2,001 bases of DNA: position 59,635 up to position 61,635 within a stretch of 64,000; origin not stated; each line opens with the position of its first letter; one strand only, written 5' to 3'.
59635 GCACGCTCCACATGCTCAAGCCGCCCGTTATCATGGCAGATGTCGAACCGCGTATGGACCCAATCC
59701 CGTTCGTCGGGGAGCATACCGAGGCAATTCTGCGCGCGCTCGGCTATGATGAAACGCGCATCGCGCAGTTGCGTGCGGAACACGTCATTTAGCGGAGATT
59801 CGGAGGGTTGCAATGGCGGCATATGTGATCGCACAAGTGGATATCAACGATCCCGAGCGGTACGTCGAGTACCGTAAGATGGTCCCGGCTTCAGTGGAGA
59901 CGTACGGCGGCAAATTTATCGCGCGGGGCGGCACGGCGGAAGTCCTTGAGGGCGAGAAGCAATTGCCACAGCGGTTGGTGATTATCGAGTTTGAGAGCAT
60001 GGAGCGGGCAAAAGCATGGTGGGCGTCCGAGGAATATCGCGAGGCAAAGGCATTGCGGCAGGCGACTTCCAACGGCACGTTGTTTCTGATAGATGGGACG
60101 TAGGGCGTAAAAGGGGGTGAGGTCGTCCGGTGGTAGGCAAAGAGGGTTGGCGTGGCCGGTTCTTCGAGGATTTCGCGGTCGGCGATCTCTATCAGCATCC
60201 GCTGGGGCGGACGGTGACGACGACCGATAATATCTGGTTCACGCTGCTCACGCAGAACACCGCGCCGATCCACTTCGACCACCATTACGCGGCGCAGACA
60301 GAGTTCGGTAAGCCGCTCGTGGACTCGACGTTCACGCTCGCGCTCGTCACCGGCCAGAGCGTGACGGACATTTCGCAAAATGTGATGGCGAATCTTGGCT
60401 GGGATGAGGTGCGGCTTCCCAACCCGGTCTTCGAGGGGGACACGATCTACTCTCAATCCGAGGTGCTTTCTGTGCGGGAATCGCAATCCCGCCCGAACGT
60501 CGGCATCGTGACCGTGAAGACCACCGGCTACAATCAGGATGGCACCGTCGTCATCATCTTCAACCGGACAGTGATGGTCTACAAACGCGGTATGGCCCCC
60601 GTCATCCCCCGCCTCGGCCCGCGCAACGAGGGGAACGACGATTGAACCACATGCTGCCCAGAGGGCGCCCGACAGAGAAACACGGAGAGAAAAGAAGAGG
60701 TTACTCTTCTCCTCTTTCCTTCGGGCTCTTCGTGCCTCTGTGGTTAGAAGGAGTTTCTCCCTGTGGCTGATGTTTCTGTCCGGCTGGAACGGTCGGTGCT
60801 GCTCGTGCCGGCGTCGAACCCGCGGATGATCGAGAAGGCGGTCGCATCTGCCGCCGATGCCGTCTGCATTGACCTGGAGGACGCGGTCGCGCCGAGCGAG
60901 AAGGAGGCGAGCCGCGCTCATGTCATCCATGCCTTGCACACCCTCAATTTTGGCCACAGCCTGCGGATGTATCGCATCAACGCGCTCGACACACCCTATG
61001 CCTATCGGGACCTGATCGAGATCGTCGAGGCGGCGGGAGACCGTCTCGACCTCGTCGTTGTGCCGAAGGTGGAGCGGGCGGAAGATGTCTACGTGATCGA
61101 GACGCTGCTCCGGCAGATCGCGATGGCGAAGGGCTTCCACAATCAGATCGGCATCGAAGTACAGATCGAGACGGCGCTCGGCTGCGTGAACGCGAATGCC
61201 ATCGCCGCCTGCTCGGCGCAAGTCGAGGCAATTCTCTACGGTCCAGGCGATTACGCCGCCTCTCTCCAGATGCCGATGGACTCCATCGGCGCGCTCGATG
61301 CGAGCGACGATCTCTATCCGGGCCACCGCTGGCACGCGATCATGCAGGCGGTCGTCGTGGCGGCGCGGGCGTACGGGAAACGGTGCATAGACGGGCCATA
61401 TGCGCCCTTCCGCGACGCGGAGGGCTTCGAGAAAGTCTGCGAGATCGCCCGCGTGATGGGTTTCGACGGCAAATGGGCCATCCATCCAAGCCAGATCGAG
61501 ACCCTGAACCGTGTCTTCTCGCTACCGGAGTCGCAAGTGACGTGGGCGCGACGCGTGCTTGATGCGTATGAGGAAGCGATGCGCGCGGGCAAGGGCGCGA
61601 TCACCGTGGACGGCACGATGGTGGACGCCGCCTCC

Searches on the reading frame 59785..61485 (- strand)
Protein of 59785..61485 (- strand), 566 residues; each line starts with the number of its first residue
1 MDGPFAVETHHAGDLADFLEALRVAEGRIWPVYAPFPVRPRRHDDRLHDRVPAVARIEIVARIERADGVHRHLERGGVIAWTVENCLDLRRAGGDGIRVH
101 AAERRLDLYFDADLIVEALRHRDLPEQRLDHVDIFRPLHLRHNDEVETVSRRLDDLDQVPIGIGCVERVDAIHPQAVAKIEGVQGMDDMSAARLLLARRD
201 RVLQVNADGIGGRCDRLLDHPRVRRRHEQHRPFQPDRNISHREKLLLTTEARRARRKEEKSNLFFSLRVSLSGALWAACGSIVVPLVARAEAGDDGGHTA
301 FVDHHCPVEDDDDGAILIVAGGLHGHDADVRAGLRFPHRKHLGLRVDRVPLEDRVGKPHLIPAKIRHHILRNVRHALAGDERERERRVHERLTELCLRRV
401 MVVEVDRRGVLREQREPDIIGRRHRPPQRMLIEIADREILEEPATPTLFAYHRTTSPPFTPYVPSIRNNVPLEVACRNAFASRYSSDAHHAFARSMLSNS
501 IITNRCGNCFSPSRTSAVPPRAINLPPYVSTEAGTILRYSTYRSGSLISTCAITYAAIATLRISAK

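Call 48: find_encoding_contigs(protein=window:59785-61485:-, flank=10000, max_places=1)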
Protein window:59785-61485:- (566 aa): no gene with exactly this product is on record in the collection.
